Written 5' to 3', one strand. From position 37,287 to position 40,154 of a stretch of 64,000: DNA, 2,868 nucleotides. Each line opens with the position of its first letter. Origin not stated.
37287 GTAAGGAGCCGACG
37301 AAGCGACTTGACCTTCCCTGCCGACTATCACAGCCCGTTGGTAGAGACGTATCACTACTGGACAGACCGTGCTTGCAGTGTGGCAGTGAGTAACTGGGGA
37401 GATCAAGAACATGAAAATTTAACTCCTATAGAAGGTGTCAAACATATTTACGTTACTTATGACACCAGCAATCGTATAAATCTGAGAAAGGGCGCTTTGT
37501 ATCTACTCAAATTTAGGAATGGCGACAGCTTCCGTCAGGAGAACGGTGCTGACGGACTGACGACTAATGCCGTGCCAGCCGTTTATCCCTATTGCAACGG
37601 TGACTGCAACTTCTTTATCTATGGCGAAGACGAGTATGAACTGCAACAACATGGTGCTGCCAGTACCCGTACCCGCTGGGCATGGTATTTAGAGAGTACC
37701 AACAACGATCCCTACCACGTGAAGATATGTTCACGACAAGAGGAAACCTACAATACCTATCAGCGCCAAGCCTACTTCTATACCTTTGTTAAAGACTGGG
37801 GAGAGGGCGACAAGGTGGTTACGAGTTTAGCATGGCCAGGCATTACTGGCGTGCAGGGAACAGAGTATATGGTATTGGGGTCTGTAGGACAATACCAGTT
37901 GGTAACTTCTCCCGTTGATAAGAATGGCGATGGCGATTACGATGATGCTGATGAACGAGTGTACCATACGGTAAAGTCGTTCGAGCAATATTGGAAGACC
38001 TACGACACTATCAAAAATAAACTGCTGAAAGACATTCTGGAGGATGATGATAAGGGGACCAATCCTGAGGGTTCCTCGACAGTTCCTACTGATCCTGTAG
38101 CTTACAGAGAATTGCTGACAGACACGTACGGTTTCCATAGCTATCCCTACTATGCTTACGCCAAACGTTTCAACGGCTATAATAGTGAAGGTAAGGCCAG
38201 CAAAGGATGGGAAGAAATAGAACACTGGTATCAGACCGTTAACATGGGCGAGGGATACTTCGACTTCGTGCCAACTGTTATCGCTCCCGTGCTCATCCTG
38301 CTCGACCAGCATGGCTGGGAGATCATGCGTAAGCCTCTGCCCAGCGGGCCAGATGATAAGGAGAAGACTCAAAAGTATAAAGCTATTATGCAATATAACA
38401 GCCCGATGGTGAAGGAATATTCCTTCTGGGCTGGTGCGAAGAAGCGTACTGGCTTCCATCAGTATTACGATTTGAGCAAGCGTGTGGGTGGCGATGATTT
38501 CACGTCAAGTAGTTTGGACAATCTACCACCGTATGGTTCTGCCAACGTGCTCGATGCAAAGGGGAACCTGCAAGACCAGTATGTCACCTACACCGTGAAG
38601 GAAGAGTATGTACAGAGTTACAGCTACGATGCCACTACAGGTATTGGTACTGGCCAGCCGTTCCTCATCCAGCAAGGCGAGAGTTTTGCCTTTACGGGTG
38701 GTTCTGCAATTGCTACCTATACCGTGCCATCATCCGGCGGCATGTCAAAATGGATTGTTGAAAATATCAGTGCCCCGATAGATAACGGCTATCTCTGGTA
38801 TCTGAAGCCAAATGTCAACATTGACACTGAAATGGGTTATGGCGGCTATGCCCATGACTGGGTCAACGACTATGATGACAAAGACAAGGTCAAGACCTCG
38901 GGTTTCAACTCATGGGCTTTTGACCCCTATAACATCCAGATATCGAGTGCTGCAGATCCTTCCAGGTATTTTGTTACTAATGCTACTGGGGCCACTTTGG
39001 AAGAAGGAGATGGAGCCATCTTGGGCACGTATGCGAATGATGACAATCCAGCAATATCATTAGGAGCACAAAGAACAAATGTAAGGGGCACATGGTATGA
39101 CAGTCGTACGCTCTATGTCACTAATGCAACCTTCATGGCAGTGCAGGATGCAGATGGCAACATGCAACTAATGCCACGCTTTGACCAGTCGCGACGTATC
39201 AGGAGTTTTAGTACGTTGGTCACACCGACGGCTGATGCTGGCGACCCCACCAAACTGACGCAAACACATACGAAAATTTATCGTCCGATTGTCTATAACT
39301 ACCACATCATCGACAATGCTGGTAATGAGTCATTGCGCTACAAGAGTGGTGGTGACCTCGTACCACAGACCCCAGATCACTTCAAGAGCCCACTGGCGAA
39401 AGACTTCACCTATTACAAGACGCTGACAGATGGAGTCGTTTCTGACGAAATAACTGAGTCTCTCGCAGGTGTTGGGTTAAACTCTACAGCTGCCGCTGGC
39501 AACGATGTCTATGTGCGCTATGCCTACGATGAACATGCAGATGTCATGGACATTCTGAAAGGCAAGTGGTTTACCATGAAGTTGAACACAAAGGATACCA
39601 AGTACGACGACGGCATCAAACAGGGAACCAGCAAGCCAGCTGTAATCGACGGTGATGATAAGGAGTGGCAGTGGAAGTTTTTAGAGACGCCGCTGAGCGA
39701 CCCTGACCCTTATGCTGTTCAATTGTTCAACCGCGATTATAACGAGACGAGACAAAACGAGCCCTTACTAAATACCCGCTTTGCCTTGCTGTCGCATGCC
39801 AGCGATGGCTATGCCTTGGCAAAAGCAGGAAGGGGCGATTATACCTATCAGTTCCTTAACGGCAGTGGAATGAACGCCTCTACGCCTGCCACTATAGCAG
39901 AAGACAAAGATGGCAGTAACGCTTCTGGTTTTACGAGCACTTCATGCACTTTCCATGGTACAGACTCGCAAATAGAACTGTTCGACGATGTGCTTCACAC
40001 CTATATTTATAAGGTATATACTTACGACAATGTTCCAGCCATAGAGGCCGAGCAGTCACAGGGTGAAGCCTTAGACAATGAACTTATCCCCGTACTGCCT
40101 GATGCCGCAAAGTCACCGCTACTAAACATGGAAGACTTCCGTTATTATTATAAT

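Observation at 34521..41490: The giant protein is built from about eight copies of a two-part super-repeat with four ordered signature motifs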

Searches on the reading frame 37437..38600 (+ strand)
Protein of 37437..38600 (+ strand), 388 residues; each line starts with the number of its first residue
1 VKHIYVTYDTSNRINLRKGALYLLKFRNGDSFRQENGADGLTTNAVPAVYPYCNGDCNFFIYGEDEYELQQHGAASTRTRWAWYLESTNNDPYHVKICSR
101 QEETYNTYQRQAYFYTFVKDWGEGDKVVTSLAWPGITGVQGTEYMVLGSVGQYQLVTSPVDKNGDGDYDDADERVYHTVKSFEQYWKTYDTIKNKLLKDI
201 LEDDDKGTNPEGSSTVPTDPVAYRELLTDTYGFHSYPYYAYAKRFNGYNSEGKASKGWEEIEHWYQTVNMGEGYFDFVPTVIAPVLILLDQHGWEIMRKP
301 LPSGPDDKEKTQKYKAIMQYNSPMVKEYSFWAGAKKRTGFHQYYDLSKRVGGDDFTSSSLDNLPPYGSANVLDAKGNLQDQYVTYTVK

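Call 53: search_solved_structures(query=window:37437-38600:+, max_evalue=10)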
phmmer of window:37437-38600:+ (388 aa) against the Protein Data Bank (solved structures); distinct sequences matched with E-value up to 10: 2.
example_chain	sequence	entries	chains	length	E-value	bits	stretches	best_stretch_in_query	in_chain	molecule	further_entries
7kfg_A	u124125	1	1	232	0.56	12.6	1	76-132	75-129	Antibody Fab BDBV-289 heavy chain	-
7kej_H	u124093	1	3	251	0.65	12.3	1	76-132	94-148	Antibody Fab heavy chain (HC) BDBV-289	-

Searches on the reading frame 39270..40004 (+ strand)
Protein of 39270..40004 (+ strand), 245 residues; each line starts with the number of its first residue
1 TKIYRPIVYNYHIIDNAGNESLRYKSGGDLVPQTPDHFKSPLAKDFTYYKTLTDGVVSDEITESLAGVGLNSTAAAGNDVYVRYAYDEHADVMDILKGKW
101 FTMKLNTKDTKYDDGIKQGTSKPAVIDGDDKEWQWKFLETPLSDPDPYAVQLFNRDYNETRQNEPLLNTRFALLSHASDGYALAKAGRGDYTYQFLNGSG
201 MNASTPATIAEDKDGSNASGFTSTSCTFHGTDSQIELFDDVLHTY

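Call 21: search_solved_structures(query=A2, max_evalue=10)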
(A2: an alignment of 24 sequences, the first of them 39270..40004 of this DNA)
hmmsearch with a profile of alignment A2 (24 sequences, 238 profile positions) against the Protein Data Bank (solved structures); distinct sequences matched with E-value up to 10: 2.
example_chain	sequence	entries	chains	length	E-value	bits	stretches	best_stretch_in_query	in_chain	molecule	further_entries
7c08_A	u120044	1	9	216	0.66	12.7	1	39-103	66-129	Splicing factor U2AF 23 kDa subunit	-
4yh8_A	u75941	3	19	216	0.66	12.6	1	39-103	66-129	Splicing factor U2AF 23 kDa subunit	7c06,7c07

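Call 25: predict_structure(alignment_id=A2)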
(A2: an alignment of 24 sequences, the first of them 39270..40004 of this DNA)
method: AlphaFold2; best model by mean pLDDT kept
length: 245 residues; sequences in the alignment: 24
mean_pLDDT: 89.9   pTM: 0.88
mean pLDDT of the five models: 89.9, 89.8, 88.0, 87.6, 86.2
residues with pLDDT >= 90: 172; 70-90: 54; 50-70: 18; < 50: 1
segments of 3 or more residues with pLDDT < 50: none
pLDDT, mean of each block of 10 residues (from residue 1): 73 97 92 94 98 96 91 86 98 94 96 94 92 92 91 81 75 92 94 94 96 72 84 95 75
secondary structure, 60 per line:
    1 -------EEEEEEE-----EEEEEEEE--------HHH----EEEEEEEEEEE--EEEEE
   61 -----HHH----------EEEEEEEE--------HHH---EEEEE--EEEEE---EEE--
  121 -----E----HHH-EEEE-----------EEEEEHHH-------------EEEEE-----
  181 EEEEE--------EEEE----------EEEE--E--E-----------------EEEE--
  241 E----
elements in order: E8-14 E20-27 E43-53 E56-60 E79-86 E101-105 E108-112 E116-118 E135-138 E150-154 E171-175 E181-185 E194-197 E208-211 E235-238
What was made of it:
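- On Ricin-type beta-trefoil lectin (Pfam Ricin_B_lectin PF00652 / RicinB_lectin_2 PF14200; CBM13): AlphaFold2 model with pLDDT 90 (call 25).
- On Listeria-Bacteroides repeat (Flg_new, PF09479): The model has five strands and only a 3-residue helical turn between beta2 and beta3 (call 25).
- AlphaFold2 of unit 6: pLDDT 89.9, pTM 0.88 (call 25).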

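Call 27: fold_search(model_id=the predicted structure, library=pdb)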
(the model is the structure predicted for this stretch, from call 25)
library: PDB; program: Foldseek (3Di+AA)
matches with E <= 10: 198; with E <= 0.001: 0
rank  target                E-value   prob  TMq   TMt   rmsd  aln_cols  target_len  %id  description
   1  2e4m_C                2.1e-02  1.00  0.37  0.59   5.5       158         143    9  Crystal structure of hemagglutinin subcomponent complex (HA-33/HA-17) from Clostridium botulinum serotype D strain 494 (released 2007-06-19)
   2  8pv1_Ch               2.1e-02  0.44  0.24  0.13  17.9       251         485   10  Chaetomium thermophilum pre-60S State 6 - pre-5S rotation - L1 intermediate - composite structure (released 2023-11-15)
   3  3win_C                3.4e-02  0.99  0.37  0.59   5.6       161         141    7  Clostridium botulinum Hemagglutinin (released 2013-11-06)
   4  9qcm_H                3.4e-02  0.98  0.34  0.55   5.2       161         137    8  Botulinum neurotoxin type B1, 14-subunit, Large Progenitor Toxin Complex (L-PTC) (released 2025-09-10)
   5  4ion_A                3.5e-02  0.89  0.30  0.46   5.9       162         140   14  Macrolepiota procera ricin B-like lectin (MPL) (released 2013-11-20)
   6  4lo8_F                6.6e-02  0.98  0.37  0.59   5.2       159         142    8  HA70(D3)-HA17 (released 2013-10-30)
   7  6euf_A                6.9e-02  0.85  0.34  0.19  12.6       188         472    8  The GH43, Beta 1,3 Galactosidase, BT0265 (released 2018-10-17)
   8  1qqk_A                7.3e-02  0.90  0.31  0.54   5.8       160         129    8  THE CRYSTAL STRUCTURE OF FIBROBLAST GROWTH FACTOR 7 (KERATINOCYTE GROWTH FACTOR) (released 2000-01-14)
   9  4lo8_B                7.7e-02  0.98  0.37  0.59   5.2       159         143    7  HA70(D3)-HA17 (released 2013-10-30)
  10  9qce_D                1.1e-01  0.92  0.34  0.55   5.0       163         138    9  HA70-HA17-HA33 complex from Clostridium botulinum Serotype B1 (released 2025-09-10)
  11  3h6s_E                1.4e-01  0.60  0.28  0.41   7.0       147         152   12  Structure of clitocypin - cathepsin V complex (released 2009-10-20)
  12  4a7z                  1.4e-01  0.51  0.29  0.10   7.0       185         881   10  Complex of bifunctional aldos-2-ulose dehydratase with the reaction intermediate ascopyrone M (released 2012-03-21)
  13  4lo7_C                2.0e-01  0.90  0.36  0.59   5.6       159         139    7  HA70(D3)-HA17-HA33 (released 2013-10-30)
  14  4lo0_C                2.0e-01  0.90  0.36  0.57   5.6       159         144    7  Apo HA17-HA33 (released 2013-10-30)
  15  1g82_C                2.5e-01  0.28  0.23  0.34  12.6       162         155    9  STRUCTURE OF FIBROBLAST GROWTH FACTOR 9 (released 2001-03-07)
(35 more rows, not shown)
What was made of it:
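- Closest known: Listeria-Bacteroides repeat / InlB B-repeat. Different: Foldseek matches to ubiquitin-like domains are weak (E>1, call 27).
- Ubiquitin-like domains (NLE1-UBL, LC3, axin DIX) match the N-terminal domain (call 27).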

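Call 41: search_protein_representatives(alignment_id=A2)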
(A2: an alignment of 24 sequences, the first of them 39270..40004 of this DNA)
Query: 24 sequences, 238 profile positions. Proteins with E-value up to 0.001 (for the whole library): 129; up to 1e-10: 110; up to 1e-30: 82. The best 129 are listed.
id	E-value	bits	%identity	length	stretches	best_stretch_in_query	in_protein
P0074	9.4e-118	408.3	-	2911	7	1-238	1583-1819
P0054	1.8e-116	404.1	-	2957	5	1-238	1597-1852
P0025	5.4e-116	402.5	-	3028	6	1-238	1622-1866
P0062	2.9e-111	387.1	-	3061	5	1-238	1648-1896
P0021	3.9e-107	373.5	-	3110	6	1-238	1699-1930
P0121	4.1e-107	373.5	-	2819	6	1-238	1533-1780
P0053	6.3e-102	356.5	-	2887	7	1-238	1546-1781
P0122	1.0e-99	349.3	-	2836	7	1-238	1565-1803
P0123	1.5e-97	342.2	-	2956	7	1-238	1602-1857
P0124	1.4e-95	335.7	-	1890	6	1-238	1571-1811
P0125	5.9e-93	327.1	-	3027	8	1-238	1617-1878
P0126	1.0e-92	326.4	-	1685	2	1-238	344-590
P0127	2.8e-92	324.9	-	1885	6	1-143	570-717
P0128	3.2e-92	324.7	-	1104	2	1-238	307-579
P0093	4.4e-92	324.3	-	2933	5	1-238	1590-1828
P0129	3.0e-91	321.5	-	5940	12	1-236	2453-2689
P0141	4.9e-81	288.1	-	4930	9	1-235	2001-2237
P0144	4.3e-79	281.7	-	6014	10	1-213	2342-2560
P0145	7.7e-79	280.9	-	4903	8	1-235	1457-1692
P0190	1.2e-34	136.3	-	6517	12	7-206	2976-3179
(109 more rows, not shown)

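Call 43: search_protein_families(library=pfam, proteins=[P0141, P0145], max_evalue=0.01)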
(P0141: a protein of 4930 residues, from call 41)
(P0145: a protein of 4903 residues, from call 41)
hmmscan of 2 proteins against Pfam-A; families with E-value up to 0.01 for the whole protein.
P0141 (4930 aa): 0 families

P0145 (4903 aa): 0 families

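Call 44: find_encoding_contigs(protein=P0129, flank=8000, max_places=2)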
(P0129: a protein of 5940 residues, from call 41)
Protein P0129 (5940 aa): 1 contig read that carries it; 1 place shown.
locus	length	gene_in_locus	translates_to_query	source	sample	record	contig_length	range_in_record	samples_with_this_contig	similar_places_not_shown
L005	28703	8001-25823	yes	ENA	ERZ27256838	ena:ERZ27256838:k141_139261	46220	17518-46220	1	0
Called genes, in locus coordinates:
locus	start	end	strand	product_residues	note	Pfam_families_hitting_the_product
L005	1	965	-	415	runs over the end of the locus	PF02492:cobW, PF07683:CobW_C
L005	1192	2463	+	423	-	PF00162:PGK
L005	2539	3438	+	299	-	PF13739:PdaC (weak), PF11738:DUF3298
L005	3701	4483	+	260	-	PF17761:DUF1016_N, PF06250:YhcG_C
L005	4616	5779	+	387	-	PF17761:DUF1016_N, PF06250:YhcG_C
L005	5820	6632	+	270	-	PF13310:Virulence_RhuM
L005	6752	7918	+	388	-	PF17761:DUF1016_N, PF06250:YhcG_C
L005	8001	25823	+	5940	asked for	-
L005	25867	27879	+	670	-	PF13149:Mfa_like_1 (faint)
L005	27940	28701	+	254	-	?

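Call 45: find_related_loci(query=A2, collection=genome_contigs, flank=10000)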
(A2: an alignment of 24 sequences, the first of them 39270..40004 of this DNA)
Query A2 (245 aa) in genome_contigs; peptide patterns used: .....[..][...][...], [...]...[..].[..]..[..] (x = any residue, [..] = any of these).
91 stretches matched a pattern; 28 encode a relative of the query (tblastn E <= 1e-3); 28 distinct loci.
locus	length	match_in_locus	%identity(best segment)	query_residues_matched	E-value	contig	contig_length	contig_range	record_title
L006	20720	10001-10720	64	1-245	3e-96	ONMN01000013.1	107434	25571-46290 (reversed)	uncultured Prevotellaceae bacterium isolate RUG443 genome assembly, contig: scaffold_250, whole genome shotgun sequence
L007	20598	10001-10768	60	1-245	2e-93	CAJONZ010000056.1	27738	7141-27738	uncultured Bacteroidaceae bacterium isolate Rumen_Coassembly_mag_137 genome assembly, contig: k87_13030177, whole genome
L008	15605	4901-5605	59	1-245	8e-91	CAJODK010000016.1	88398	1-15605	uncultured Prevotella sp. isolate Red_deer_1_mag_186 genome assembly, contig: scaffold_761, whole genome shotgun sequenc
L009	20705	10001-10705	59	1-245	6e-90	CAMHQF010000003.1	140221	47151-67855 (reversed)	MAG: uncultured Prevotellaceae bacterium isolate SRR11784282_bin.6_metaWRAP_v1.3_MAG genome assembly, contig: ERZ1220294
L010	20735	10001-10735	56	1-245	4e-86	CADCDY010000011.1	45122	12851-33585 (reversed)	MAG: uncultured Prevotellaceae bacterium isolate RUG14561 genome assembly, contig: RUG14561_asm_11, whole genome shotgun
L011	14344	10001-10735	57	1-245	7e-86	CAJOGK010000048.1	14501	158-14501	uncultured Prevotella sp. isolate Sheep_2_mag_111 genome assembly, contig: scaffold_3937, whole genome shotgun sequence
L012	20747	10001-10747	56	1-245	1e-85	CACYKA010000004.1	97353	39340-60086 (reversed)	MAG: uncultured Prevotellaceae bacterium isolate RUG12014 genome assembly, contig: RUG12014_asm_4, whole genome shotgun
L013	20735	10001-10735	57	1-245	1e-84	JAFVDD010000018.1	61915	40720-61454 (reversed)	MAG: Paludibacteraceae bacterium isolate RGIG5062 Roe_deer_Rumen.Co__c327627, whole genome shotgun sequence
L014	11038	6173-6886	60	1-245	3e-84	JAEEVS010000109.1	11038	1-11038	MAG: Prevotella sp. isolate Tb.RUG.46 k141_11473335_flag=1_multi=28.0117_len=11038, whole genome shotgun sequence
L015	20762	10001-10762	54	1-245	2e-81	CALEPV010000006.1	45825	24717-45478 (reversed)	MAG TPA_asm: uncultured Prevotellaceae bacterium isolate ERR1278103_bin.128_CONCOCT_v1.1_MAG genome assembly, contig: ER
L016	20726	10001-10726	56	1-245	2e-80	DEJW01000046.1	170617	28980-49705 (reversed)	MAG TPA_asm: Prevotellaceae bacterium UBA2738 UBA2738_contig_1847, whole genome shotgun sequence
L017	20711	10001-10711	55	1-245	2e-80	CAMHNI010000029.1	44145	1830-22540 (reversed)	MAG: uncultured Prevotellaceae bacterium isolate SRR11784288_bin.7_metaWRAP_v1.3_MAG genome assembly, contig: ERZ1220274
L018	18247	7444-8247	54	1-245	8e-81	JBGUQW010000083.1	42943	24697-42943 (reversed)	MAG: Prevotella sp. isolate ruminal_MAG_130 ruminal_MAG_130_contig_0085, whole genome shotgun sequence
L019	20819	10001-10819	50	1-245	4e-76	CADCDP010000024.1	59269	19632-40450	MAG: uncultured Bacteroidales bacterium isolate RUG14560 genome assembly, contig: RUG14560_asm_24, whole genome shotgun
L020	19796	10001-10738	53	1-245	8e-76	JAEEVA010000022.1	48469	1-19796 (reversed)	MAG: Prevotella sp. isolate Tb.RUG.441 NODE_1926_length_48469_cov_1.976046, whole genome shotgun sequence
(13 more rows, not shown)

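Call 79: fold_search(model_id=the predicted structure, library=viral)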
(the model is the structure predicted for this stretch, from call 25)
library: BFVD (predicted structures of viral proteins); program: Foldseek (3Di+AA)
matches with E <= 10: 88; with E <= 0.001: 0
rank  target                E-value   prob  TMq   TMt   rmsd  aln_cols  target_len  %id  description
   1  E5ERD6                1.3e-02  0.99  0.33  0.18   5.2       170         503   13  (no name in the UniProt tables at hand)
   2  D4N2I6                2.6e-02  0.98  0.34  0.31   5.6       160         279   10  FGF [Lymantria xylina multiple nucleopolyhedrovirus]
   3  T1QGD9                3.1e-02  0.98  0.36  0.23   5.0       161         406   10  (no name in the UniProt tables at hand)
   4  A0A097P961            6.8e-02  0.94  0.37  0.28   5.1       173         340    8  Fgf [Sucra jujuba nucleopolyhedrovirus]
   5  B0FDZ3                6.8e-02  0.91  0.31  0.23   4.4       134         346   13  Fibroblast growth factor [Orgyia leucostigma nucleopolyhedrovirus]
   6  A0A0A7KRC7            8.0e-02  0.96  0.36  0.25   5.5       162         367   10  Fgf [Agrotis segetum nucleopolyhedrovirus B]
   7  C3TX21                1.4e-01  0.77  0.34  0.27   8.1       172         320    8  Fgf [Euproctis pseudoconspersa nucleopolyhedrovirus]
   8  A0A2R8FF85            1.7e-01  0.38  0.33  0.36  13.1       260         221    9  Protein containing Ricin B, lectin domain (Fragment) [Brazilian cedratvirus IHUMI]
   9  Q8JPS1                2.6e-01  0.66  0.33  0.33   6.1       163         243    7  ORF 5 [Spodoptera littoralis nuclear polyhedrosis virus]
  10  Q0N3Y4                3.4e-01  0.63  0.34  0.22   6.0       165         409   11  Fibroblast growth factor [Clanis bilineata nucleopolyhedrovirus]
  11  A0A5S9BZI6            3.4e-01  0.04  0.14  0.15  14.3       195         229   10  Uncharacterized protein [Tenacibaculum phage PTm1]
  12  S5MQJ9                5.1e-01  0.41  0.30  0.22   5.7       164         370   12  Fgf [Hemileuca sp. nucleopolyhedrovirus]
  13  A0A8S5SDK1            6.7e-01  0.04  0.14  0.07  15.1       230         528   12  Uncharacterized protein [Siphoviridae sp. ctnpt50]
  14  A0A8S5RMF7            7.1e-01  0.07  0.15  0.20  12.4       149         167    9  Uncharacterized protein [virus sp. ctviY17]
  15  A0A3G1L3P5            7.1e-01  0.02  0.13  0.04  19.5       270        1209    7  BNR repeat domain protein [Synechococcus phage S-CBWM1]
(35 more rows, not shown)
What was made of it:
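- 39285..39992 (+): Unit 6: module A aa 1617-1699 (beta-grasp), module B aa 1701-1852 (beta-trefoil, DPY 1757). This is the unit that was modelled. calls 25, 27, 79
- The viral library gives FGFs, ricin B and ubiquitin (call 79).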

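Call 86: find_encoding_contigs(protein=P0190, flank=8000, max_places=1)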
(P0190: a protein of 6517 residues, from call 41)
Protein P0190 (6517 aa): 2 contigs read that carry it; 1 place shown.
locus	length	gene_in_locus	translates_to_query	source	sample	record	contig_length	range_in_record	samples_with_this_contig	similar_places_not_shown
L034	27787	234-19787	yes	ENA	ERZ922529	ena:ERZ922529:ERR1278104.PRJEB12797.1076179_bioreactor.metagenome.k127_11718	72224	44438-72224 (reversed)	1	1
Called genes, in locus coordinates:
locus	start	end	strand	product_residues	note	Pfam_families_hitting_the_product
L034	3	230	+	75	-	?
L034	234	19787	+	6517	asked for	-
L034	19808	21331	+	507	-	PF13149:Mfa_like_1 (weak)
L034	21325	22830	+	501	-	PF13149:Mfa_like_1 (faint)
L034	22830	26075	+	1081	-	PF13149:Mfa_like_1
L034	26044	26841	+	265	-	PF09674:DUF2400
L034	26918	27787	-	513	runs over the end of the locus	PF01743:PolyA_pol, PF12627:PolyA_pol_RNAbd, PF01966:HD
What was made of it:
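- In the larger relatives the Mfa-like genes lie downstream rather than upstream, so gene order is not fixed (calls 44, 86).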

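Call 87: find_encoding_contigs(protein=P0144, flank=8000, max_places=1)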
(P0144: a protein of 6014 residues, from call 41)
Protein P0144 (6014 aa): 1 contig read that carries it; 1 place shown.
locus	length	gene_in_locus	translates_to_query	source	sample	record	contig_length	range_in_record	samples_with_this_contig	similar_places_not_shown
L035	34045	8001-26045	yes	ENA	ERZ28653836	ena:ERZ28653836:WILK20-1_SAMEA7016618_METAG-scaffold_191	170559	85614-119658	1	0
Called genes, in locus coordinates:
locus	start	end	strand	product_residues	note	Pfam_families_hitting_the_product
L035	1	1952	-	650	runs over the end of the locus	PF19529:DUF6057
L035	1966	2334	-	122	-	PF04342:DMT_6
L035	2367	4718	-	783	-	PF10418:DHODB_Fe-S_bind, PF14691:Fer4_20, PF07992:Pyr_redox_2, PF13450:NAD_binding_8 (weak), PF13738:Pyr_redox_3 (weak), PF00070:Pyr_redox (weak)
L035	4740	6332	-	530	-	PF22848:ASD1_dom, PF06964:Alpha-L-AF_C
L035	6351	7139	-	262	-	PF00498:FHA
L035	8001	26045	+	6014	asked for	-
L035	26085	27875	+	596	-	-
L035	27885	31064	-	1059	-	-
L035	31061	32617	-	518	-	PF13149:Mfa_like_1 (weak)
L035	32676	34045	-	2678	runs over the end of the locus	PF02368:Big_2 (weak)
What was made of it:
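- The 5.9-6.5 kaa relatives have Mfa_like_1-type genes next to them as well (calls 44, 86, 87).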
